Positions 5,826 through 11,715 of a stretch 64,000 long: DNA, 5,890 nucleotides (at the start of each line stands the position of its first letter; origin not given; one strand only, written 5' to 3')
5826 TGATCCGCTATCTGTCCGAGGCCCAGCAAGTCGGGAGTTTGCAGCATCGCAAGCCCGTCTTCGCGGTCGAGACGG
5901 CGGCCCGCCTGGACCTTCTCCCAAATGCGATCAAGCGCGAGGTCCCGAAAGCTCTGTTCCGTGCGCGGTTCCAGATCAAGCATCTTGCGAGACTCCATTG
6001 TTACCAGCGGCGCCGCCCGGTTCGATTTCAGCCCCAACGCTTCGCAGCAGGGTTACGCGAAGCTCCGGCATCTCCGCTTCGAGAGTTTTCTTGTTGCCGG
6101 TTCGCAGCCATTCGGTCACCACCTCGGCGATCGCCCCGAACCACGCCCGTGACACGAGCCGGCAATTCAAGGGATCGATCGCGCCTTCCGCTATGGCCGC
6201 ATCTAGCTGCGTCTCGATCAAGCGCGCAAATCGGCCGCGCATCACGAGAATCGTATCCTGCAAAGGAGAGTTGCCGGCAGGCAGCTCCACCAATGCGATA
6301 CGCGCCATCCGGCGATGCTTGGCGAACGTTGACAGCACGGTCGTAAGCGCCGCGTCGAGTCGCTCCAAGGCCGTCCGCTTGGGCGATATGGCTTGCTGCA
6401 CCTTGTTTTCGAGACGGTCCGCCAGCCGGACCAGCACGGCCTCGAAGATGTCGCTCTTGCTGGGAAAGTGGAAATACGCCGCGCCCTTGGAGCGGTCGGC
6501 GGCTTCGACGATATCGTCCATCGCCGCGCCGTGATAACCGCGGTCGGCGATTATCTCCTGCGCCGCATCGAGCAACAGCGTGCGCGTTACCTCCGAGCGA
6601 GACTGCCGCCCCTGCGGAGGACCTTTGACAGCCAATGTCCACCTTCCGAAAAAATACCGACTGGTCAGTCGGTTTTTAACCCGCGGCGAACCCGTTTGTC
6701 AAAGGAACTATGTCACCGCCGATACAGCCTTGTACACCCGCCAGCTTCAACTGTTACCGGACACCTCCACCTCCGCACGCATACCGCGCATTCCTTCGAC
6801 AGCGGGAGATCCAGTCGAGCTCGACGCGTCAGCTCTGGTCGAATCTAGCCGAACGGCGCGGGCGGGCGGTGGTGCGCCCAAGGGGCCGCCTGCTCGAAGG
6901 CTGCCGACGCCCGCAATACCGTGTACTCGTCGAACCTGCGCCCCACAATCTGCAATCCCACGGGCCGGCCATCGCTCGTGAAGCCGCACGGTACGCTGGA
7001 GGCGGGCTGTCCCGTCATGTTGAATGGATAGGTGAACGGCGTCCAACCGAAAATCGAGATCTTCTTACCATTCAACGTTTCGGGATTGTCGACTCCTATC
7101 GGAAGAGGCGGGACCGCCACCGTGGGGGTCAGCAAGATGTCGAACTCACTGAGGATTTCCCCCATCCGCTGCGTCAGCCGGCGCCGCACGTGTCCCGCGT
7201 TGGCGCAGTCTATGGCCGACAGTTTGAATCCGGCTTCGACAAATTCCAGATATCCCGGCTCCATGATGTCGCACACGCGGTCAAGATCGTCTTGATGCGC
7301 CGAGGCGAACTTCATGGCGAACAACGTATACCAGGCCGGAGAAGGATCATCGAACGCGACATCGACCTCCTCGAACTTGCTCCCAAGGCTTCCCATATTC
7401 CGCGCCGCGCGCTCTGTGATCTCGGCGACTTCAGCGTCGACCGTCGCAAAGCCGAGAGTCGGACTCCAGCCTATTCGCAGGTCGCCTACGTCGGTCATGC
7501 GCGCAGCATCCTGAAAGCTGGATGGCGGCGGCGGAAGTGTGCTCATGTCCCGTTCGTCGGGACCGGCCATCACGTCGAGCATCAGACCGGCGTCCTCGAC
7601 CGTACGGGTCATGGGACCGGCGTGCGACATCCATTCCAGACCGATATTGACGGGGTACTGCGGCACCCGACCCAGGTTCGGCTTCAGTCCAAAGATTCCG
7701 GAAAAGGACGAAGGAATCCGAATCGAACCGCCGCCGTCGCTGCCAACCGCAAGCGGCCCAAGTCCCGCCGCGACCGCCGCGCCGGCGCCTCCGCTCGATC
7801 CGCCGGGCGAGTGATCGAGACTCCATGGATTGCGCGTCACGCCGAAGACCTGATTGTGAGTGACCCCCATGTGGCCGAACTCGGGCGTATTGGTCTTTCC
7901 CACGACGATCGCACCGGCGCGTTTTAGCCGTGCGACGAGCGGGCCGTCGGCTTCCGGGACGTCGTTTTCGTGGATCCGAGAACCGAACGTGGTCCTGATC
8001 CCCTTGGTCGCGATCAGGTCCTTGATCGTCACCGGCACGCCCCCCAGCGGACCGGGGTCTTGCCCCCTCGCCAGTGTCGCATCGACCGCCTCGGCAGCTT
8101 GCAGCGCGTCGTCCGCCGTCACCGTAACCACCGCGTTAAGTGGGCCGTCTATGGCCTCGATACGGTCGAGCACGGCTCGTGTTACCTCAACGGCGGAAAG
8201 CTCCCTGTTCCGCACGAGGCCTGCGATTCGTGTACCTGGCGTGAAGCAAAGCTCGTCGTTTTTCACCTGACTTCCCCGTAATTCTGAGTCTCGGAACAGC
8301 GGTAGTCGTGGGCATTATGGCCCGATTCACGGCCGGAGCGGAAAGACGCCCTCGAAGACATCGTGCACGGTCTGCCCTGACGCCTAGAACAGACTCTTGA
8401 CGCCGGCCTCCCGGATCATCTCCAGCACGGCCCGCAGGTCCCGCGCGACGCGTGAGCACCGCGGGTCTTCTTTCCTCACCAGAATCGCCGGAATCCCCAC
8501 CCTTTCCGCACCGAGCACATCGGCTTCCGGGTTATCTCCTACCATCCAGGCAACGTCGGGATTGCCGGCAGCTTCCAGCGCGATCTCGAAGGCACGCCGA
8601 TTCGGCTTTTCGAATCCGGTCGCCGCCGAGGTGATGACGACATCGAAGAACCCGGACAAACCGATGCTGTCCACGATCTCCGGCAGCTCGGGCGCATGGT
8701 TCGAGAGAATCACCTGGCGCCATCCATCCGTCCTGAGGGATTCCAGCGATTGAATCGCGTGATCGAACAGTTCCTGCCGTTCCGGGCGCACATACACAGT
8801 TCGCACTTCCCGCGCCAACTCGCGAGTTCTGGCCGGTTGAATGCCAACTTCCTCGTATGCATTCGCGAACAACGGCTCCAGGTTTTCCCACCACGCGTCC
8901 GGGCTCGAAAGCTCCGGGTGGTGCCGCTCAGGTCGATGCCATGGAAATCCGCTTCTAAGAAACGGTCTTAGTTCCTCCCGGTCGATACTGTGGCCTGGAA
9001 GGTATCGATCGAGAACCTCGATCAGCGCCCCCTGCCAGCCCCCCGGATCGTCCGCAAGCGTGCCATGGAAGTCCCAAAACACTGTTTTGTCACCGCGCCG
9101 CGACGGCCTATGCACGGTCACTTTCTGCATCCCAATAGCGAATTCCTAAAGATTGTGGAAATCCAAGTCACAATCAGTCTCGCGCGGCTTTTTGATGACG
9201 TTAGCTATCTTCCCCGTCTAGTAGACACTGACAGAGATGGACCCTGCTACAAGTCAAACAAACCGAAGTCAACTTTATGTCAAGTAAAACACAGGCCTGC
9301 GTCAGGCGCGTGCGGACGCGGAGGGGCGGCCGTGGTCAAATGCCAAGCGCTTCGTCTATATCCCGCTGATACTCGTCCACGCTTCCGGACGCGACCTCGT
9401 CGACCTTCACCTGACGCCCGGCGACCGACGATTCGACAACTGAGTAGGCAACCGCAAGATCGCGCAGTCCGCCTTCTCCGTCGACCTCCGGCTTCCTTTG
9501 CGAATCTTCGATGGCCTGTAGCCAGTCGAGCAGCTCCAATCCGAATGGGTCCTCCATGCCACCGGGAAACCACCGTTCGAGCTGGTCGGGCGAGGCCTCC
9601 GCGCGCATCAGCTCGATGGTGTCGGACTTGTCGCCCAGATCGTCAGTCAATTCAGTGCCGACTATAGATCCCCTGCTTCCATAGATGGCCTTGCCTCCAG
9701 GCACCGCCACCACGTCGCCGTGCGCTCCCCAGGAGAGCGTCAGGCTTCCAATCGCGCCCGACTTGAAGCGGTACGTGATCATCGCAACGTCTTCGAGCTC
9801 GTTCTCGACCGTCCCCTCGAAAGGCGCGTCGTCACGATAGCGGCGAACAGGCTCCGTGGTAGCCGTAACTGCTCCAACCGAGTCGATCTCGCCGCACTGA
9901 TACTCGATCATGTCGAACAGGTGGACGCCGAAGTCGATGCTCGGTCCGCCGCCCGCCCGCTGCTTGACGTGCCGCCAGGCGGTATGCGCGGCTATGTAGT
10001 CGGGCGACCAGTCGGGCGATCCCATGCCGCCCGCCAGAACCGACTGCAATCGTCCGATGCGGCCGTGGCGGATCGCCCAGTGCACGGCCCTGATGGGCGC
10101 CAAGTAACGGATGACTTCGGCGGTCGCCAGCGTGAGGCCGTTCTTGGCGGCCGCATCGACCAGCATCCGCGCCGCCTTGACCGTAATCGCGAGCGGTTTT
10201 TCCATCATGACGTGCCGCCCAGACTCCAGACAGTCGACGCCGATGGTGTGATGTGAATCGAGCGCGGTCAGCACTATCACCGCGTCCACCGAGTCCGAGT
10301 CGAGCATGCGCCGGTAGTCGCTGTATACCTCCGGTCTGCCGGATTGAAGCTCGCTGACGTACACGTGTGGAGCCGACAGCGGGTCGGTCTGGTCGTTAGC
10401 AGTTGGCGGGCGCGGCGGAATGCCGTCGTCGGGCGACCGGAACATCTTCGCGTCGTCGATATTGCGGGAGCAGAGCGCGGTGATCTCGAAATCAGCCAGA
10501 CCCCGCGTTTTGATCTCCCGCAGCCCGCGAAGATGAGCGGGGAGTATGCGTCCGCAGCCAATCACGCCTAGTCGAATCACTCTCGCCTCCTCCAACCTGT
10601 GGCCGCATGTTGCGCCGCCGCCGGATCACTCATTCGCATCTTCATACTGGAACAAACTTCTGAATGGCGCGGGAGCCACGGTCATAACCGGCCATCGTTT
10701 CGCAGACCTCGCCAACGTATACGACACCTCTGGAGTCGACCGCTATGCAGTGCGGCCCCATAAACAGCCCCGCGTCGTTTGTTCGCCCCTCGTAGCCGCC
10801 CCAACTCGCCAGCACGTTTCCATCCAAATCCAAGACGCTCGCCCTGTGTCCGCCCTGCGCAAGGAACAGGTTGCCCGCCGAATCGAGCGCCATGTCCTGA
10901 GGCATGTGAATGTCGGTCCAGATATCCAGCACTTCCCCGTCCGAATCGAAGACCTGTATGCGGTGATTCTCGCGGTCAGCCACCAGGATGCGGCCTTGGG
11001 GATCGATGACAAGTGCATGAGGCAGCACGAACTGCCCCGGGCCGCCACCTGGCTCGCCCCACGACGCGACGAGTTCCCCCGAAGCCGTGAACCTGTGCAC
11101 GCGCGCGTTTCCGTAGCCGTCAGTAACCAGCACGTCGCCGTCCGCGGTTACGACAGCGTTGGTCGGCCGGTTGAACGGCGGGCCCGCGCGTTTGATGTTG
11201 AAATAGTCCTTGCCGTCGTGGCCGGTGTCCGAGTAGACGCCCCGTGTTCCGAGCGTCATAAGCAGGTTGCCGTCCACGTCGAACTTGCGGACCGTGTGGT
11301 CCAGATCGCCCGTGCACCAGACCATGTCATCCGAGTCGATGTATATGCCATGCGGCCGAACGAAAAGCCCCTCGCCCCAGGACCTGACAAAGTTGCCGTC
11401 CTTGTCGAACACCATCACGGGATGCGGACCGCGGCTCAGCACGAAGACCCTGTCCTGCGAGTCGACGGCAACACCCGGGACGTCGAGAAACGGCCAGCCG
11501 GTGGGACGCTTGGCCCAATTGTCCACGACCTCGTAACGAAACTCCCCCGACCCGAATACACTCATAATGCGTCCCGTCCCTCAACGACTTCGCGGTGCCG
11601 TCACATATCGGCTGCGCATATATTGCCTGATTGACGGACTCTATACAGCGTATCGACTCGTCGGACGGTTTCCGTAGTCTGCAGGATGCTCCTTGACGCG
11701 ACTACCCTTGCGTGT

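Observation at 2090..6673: Futalosine-pathway menaquinone operon headed by its own TetR regulator with a perfect operator palindrome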

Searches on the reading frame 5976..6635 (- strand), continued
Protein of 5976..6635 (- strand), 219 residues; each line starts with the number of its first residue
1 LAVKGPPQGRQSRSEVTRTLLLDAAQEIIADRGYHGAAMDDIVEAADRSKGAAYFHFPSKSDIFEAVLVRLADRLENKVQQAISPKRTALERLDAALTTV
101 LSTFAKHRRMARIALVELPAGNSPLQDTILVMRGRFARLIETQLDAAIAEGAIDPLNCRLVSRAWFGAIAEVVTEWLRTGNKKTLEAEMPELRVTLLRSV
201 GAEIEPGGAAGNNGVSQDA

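Call 74: find_encoding_contigs(protein=P0110, flank=6000, max_places=4)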
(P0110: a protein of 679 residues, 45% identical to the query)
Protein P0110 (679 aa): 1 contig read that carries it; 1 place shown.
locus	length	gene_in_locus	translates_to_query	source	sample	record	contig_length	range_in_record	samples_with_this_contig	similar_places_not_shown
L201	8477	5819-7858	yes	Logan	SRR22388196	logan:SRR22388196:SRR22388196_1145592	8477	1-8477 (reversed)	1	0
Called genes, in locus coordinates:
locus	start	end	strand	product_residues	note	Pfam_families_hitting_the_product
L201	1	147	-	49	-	?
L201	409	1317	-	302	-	PF03446:NAD_binding_2, PF03807:F420_oxidored (weak), PF14833:NAD_binding_11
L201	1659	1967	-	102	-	PF24348:DUF7508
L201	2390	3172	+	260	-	PF03413:PepSY (weak)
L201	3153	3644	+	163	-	-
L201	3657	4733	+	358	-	PF02424:ApbE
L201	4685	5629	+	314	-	PF00672:HAMP, PF00512:HisKA, PF02518:HATPase_c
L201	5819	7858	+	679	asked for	PF00440:TetR_N, PF17932:TetR_C_24 (weak), PF00425:Chorismate_bind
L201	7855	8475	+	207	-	?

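Call 79: find_encoding_contigs(protein=P0117, flank=7000, max_places=3)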
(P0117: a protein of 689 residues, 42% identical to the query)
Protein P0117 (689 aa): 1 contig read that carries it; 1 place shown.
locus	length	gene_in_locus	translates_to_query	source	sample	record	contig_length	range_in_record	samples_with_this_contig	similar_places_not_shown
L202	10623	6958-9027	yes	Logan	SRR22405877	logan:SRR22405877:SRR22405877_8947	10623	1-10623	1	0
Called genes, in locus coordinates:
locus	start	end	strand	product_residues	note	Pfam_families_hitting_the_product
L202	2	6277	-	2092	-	?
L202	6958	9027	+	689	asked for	PF00440:TetR_N, PF17932:TetR_C_24 (weak), PF00425:Chorismate_bind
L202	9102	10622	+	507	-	?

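Call 80: find_encoding_contigs(protein=P0122, flank=7000, max_places=3)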
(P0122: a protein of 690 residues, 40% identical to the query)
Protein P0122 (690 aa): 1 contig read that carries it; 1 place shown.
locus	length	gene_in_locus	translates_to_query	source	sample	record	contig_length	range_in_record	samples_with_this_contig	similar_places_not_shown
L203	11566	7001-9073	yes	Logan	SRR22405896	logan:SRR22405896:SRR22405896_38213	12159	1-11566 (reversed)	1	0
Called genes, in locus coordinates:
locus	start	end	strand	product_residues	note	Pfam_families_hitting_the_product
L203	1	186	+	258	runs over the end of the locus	?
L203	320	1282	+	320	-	PF01565:FAD_binding_4, PF02873:MurB_C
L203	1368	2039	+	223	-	PF08478:POTRA_1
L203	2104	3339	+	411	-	PF11104:PilM_2 (faint), PF02491:SHS2_FTSA, PF06277:EutA (weak), PF06723:MreB_Mbl, PF14450:FtsA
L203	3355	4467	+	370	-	PF00091:Tubulin, PF12327:FtsZ_C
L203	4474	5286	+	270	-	PF00561:Abhydrolase_1, PF12697:Abhydrolase_6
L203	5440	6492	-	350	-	PF01408:GFO_IDH_MocA, PF22725:GFO_IDH_MocA_C3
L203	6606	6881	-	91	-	-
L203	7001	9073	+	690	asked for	PF00440:TetR_N, PF08359:TetR_C_4 (weak), PF17932:TetR_C_24 (weak), PF00425:Chorismate_bind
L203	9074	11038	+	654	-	PF02776:TPP_enzyme_N, PF02775:TPP_enzyme_C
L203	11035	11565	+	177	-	?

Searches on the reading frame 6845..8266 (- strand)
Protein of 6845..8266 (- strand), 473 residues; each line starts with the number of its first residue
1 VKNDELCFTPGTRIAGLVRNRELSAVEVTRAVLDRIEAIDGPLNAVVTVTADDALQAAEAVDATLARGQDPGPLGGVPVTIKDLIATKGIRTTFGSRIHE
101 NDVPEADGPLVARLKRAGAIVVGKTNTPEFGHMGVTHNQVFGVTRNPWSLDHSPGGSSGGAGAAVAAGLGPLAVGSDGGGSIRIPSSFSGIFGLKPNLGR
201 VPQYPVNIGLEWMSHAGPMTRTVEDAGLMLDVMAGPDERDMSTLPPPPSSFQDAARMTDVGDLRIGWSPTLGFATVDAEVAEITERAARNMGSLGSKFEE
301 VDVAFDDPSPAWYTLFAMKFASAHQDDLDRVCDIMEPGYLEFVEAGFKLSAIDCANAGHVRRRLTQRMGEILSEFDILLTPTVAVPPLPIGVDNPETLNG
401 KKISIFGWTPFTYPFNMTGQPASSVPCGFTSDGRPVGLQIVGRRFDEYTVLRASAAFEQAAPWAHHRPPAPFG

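Call 5: search_protein_families(library=ncbifam, proteins=[window:6845-8266:-], max_evalue=0.001)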
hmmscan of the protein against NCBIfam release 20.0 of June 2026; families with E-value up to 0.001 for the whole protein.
window:6845-8266:- (473 aa): 26 families (the best 25 are shown)
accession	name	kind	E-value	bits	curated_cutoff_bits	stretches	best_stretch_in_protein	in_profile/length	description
NF004815.0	PRK06169.1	equivalog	2.4e-151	504.5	506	1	13-469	14-467/471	amidase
NF005450.0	PRK07042.1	equivalog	5.1e-111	371.4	458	1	15-469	13-460/464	amidase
NF005686.0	PRK07486.1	subfamily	6e-110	368.2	465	1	3-470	8-482/486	amidase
NF005687.0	PRK07487.1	subfamily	4.1e-101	339.1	428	1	11-462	10-457/468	amidase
NF009119.0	PRK12470.1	equivalog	1.9e-100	337.1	498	1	2-469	2-460/462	amidase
NF004717.0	PRK06061.1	equivalog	1.1e-98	331.1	498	1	17-469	25-475/483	amidase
NF004816.0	PRK06170.1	equivalog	2.7e-86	290.2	503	1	2-462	5-483/493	amidase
NF006631.0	PRK09201.1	equivalog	3.2e-84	283.3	461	1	13-460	11-454/466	AtzE family amidohydrolase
TIGR00132.1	gatA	equivalog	1e-82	278.4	481.1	2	17-324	4-307/466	Asp-tRNA(Asn)/Glu-tRNA(Gln) amidotransferase subunit GatA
TIGR02715.1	amido_AtzE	subfamily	8.8e-81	272.1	425.75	1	13-460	4-447/452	AtzE family amidohydrolase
NF005565.0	PRK07235.1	subfamily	6.1e-76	256.1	545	2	21-306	36-321/506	amidase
NF005688.0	PRK07488.1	equivalog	2.6e-72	244.3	532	2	13-303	15-289/474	indoleacetamide hydrolase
NF005899.0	PRK07869.1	equivalog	1e-69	235.6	418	1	3-465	9-466/471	amidase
NF006006.0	PRK08137.1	equivalog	6.6e-62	210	534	1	18-299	43-332/529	amidase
NF005460.0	PRK07056.1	subfamily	3.6e-61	207.5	447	1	23-460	22-452/457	amidase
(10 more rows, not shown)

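Call 6: search_protein_families(library=pfam, proteins=[window:6845-8266:-], max_evalue=0.001)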
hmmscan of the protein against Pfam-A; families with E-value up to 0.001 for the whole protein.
window:6845-8266:- (473 aa): 1 family
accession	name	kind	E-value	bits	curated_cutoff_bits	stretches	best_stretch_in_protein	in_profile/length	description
PF01425.27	Amidase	-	1.7e-117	393.7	27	1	27-451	1-445/445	Amidase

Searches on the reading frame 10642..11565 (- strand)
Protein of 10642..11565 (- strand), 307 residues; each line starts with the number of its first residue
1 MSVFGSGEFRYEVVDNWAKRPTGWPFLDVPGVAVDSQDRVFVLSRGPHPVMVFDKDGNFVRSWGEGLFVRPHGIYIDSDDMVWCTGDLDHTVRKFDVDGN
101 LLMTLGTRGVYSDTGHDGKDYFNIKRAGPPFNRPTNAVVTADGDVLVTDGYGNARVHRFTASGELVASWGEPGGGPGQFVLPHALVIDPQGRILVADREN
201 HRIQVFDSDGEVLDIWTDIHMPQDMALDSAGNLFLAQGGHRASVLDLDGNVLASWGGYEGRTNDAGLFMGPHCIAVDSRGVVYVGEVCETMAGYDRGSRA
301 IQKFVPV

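Call 53: search_protein_families(library=pfam, proteins=[window:10642-11565:-], max_evalue=0.0001)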
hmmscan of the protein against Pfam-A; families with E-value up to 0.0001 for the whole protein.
window:10642-11565:- (307 aa): 5 families
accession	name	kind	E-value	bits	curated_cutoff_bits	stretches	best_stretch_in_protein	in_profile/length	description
PF01436.27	NHL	-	7.8e-26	89.2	20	1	179-206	1-28/28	NHL repeat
PF17170.10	DUF5128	-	4.5e-09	36.4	22.9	1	138-211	49-123/321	6-bladed beta-propeller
PF08450.18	SGL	-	8.2e-09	35.9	26.3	0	184-216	188-220/246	SMP-30/Gluconolactonase/LRE-like region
PF07494.17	Reg_prop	-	6.1e-06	26.3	20.4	0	175-196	2-21/24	Two component regulator propeller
PF13449.12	Phytase-like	-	6.8e-05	23.3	27.6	0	184-230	72-115/284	Esterase-like activity of phytase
